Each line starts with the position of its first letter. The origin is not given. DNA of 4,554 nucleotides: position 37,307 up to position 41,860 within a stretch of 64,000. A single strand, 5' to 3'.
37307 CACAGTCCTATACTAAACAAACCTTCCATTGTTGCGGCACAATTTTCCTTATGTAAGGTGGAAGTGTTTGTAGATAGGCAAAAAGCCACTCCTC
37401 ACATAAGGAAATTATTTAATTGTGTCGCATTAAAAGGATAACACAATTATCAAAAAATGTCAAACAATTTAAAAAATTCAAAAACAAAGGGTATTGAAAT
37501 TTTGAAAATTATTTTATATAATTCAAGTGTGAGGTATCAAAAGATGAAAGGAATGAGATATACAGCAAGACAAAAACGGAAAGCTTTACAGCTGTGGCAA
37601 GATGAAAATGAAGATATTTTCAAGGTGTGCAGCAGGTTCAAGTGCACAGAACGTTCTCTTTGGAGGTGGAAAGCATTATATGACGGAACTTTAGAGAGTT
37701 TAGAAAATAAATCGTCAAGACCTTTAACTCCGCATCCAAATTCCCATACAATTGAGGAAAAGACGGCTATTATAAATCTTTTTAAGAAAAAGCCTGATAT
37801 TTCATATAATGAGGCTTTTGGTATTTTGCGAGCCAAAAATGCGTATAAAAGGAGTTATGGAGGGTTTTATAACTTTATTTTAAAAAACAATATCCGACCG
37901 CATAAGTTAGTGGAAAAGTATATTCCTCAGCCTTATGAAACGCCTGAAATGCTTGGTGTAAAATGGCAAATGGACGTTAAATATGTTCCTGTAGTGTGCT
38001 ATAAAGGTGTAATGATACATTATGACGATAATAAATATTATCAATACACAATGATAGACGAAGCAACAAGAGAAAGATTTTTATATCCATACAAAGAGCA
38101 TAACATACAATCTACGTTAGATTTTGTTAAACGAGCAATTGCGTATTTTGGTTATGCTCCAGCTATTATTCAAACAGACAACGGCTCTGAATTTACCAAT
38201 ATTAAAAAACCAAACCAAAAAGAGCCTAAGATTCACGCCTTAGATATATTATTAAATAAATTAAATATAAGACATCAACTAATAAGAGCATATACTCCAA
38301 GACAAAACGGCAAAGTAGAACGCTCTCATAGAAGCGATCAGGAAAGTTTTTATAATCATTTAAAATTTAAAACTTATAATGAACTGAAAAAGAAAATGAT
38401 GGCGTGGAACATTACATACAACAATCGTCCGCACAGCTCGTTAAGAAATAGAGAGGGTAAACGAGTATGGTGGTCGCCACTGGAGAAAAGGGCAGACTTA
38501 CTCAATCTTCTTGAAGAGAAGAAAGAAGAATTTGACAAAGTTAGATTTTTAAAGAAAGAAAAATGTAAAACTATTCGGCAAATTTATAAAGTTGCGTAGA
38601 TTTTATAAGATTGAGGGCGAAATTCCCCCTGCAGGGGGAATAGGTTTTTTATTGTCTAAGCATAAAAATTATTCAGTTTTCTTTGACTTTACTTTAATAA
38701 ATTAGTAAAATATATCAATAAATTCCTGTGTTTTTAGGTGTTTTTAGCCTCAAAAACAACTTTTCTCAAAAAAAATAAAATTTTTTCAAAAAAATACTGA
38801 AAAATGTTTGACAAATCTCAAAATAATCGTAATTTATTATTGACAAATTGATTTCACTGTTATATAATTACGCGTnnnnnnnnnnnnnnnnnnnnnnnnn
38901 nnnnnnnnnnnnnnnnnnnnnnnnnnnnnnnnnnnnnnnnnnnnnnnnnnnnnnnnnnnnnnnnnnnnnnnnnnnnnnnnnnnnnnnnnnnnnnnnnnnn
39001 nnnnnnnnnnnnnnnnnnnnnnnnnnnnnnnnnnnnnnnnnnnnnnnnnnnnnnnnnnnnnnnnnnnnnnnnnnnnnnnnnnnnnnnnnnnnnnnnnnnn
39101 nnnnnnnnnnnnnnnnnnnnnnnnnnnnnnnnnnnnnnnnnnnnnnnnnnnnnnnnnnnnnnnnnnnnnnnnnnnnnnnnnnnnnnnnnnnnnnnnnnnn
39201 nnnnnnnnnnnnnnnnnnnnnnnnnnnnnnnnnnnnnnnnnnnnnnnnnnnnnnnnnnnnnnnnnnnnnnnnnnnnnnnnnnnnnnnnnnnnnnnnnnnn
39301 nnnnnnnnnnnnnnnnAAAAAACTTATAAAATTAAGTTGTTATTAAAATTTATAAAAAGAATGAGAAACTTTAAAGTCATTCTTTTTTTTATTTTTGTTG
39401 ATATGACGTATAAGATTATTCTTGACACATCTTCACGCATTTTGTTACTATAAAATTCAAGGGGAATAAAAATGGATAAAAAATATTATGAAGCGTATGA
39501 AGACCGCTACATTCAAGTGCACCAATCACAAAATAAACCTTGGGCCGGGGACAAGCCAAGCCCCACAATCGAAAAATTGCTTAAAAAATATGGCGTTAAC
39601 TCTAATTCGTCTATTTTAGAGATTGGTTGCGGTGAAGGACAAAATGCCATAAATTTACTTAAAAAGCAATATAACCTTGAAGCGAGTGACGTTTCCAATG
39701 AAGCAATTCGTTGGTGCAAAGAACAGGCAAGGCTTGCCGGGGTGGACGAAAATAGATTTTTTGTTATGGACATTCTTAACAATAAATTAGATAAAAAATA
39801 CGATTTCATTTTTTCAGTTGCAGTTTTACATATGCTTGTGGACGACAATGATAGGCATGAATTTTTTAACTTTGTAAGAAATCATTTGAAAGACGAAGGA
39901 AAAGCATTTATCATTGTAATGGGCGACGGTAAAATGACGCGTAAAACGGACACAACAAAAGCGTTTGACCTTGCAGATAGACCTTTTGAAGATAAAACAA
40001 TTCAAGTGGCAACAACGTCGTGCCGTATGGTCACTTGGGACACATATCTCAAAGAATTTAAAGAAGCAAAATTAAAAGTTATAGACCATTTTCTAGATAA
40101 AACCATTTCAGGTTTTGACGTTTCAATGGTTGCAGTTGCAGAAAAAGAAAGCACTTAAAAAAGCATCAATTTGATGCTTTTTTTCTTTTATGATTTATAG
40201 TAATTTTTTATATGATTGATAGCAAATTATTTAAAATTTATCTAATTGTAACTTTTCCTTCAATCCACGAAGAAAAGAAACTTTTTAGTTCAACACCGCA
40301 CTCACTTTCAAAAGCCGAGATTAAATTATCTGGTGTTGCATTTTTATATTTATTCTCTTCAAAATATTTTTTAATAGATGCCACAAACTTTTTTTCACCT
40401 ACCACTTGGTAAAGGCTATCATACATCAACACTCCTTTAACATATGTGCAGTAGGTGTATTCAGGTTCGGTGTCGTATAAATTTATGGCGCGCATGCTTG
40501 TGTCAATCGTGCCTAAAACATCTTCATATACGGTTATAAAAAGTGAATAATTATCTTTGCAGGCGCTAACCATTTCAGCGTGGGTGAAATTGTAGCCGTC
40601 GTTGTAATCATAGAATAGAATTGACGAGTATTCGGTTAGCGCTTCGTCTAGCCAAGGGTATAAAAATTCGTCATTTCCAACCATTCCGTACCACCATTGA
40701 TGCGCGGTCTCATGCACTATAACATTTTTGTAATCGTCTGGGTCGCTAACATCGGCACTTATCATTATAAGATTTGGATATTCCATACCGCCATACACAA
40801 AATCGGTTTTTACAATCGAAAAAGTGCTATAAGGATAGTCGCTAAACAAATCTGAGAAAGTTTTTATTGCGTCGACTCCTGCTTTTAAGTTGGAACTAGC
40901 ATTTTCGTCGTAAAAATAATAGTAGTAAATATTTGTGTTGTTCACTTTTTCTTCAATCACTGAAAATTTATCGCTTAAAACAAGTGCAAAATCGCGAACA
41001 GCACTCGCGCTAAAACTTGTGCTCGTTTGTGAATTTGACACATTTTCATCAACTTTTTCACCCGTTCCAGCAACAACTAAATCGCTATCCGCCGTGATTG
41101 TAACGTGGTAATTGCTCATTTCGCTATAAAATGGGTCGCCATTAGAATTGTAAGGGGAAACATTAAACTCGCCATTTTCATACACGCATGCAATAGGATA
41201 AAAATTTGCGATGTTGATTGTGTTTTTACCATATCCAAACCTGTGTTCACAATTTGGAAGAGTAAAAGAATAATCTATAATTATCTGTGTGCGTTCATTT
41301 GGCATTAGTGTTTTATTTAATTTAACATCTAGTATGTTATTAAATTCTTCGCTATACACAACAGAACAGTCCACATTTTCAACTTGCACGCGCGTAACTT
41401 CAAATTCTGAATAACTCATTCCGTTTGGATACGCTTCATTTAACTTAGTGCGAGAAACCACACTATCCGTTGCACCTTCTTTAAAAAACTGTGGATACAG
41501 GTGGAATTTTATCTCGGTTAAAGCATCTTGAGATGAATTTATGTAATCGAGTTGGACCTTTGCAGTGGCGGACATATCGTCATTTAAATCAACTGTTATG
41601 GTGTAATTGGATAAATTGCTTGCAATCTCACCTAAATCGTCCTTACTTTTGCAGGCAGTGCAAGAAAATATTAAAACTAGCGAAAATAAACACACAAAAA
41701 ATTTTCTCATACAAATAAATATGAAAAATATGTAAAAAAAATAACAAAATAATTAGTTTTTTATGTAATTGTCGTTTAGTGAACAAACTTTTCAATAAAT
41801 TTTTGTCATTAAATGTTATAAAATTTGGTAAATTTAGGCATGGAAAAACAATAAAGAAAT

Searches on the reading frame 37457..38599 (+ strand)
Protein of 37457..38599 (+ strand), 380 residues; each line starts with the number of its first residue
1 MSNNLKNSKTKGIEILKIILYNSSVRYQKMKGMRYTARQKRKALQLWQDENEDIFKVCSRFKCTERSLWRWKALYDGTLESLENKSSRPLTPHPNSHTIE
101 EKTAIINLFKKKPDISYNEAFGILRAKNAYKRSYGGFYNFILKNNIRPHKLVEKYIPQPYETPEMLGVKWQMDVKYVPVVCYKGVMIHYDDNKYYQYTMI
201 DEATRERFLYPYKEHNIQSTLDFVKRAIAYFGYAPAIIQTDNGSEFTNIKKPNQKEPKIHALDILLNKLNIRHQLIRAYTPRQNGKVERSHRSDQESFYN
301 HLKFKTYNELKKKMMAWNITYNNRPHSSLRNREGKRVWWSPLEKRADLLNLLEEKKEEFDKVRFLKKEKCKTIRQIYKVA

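Call 10: search_protein_families(library=pfam, proteins=[window:37457-38599:+], max_evalue=0.01)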
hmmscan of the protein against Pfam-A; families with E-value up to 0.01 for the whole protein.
window:37457-38599:+ (380 aa): 4 families
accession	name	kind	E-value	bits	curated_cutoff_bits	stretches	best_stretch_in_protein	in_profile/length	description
PF00665.32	rve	-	1.8e-19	70.3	32.6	1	168-281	6-102/102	Integrase core domain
PF13683.12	rve_3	-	6.7e-12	45.4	26.5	1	270-332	2-65/67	Integrase core domain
PF01527.26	HTH_Tnp_1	-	0.00015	22.3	24.1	1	30-85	1-57/75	Transposase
PF13610.12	DDE_Tnp_IS240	-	0.0037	17.8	27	0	188-317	12-129/139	DDE domain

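Call 11: search_protein_families(library=phrogs, proteins=[window:37457-38599:+], max_evalue=0.001)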
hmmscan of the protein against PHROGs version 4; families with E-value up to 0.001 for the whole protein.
window:37457-38599:+ (380 aa): 7 families
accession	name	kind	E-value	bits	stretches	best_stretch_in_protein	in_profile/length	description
phrog_8463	-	integration and excision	4.7e-34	118.9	1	34-348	6-313/380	transposase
phrog_310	-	integration and excision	8.5e-19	68.8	1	27-350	135-466/696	transposase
phrog_956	-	integration and excision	3.8e-16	60.2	1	195-352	63-205/436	transposase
phrog_157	-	integration and excision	3.2e-15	57.1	1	186-332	341-478/580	transposase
phrog_1157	-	integration and excision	4e-11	43.8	1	205-359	160-312/422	transposase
phrog_4410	-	unknown function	0.00047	21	0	197-330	28-147/163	-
phrog_151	-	integration and excision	0.00093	18.8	1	25-88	118-182/582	transposase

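Call 69: search_protein_families(library=ncbifam, proteins=[window:37457-38599:+], max_evalue=0.001)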
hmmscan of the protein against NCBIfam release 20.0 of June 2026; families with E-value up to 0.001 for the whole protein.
window:37457-38599:+ (380 aa): 5 families
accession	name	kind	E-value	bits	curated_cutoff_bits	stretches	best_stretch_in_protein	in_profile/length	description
NF033577.2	transpos_IS481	equivalog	4.2e-51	174.1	224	1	40-332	2-278/284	IS481 family transposase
NF033516.0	transpos_IS3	equivalog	1.2e-16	61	160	1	186-331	225-362/369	IS3 family transposase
NF033546.1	transpos_IS21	equivalog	1.7e-15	57.3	160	1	91-331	43-276/294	IS21 family transposase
NF033594.2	transpos_ISNCY_2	equivalog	6.8e-09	35.3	250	1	49-323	8-279/368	ISNCY family transposase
NF033545.0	transpos_IS630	equivalog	8.3e-06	25.5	100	1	41-156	2-120/299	IS630 family transposase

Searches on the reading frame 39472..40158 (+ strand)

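Call 15: search_protein_families(library=pfam, proteins=[window:39472-40158:+], max_evalue=0.001)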
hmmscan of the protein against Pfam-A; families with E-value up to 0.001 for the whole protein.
window:39472-40158:+ (228 aa): 11 families
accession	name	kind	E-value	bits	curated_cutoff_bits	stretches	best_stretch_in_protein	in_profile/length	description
PF13649.12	Methyltransf_25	-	1.8e-15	57.8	27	1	48-143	1-97/97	Methyltransferase domain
PF13489.12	Methyltransf_23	-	4.3e-13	49.8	27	1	33-204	13-162/164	Methyltransferase domain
PF08242.18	Methyltransf_12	-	8.8e-13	49.3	30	1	49-144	1-97/98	Methyltransferase domain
PF08241.18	Methyltransf_11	-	2.1e-12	47.9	21.2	1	49-147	1-95/95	Methyltransferase domain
PF03848.20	TehB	-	4.9e-12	46.1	20.4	1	43-149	29-134/193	Tellurite resistance protein TehB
PF05175.20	MTS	-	2e-11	44.2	23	1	36-151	23-142/170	Methyltransferase small domain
PF13847.12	Methyltransf_31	-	5.1e-10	39.6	27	1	43-147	2-109/145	Methyltransferase domain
PF02353.26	CMAS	-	1.8e-08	34.5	27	1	33-147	51-164/273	Mycolic acid cyclopropane synthetase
PF05724.17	TPMT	-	4.6e-06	26.9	26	1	11-152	4-158/218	Thiopurine S-methyltransferase (TPMT)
PF05401.17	NodS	-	0.00012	22.5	24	1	44-140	43-137/201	Nodulation protein S (NodS)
PF06080.18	DUF938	-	0.00021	21.6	27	1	26-147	7-137/202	Protein of unknown function (DUF938)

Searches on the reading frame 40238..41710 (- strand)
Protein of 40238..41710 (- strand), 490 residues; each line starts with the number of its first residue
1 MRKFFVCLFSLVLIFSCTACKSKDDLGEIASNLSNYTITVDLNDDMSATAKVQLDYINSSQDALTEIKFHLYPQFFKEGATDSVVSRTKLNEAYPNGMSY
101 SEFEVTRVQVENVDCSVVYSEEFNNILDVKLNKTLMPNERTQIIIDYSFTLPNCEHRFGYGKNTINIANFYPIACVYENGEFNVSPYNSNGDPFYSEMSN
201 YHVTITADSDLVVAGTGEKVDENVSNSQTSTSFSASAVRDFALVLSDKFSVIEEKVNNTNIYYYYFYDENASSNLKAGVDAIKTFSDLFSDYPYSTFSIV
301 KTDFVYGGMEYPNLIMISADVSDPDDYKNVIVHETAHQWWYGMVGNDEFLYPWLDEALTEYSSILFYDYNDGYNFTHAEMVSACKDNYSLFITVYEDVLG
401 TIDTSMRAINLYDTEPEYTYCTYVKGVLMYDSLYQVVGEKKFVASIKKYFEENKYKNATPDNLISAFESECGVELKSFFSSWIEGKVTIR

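Call 15: search_protein_families(library=pfam, proteins=[window:40238-41710:-], max_evalue=0.001)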
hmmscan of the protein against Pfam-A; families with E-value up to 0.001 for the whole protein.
window:40238-41710:- (490 aa): 1 family
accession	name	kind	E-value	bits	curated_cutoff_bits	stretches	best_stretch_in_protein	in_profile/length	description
PF01433.26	Peptidase_M1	-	9.1e-25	88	27.7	1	277-482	5-218/218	Peptidase family M1 domain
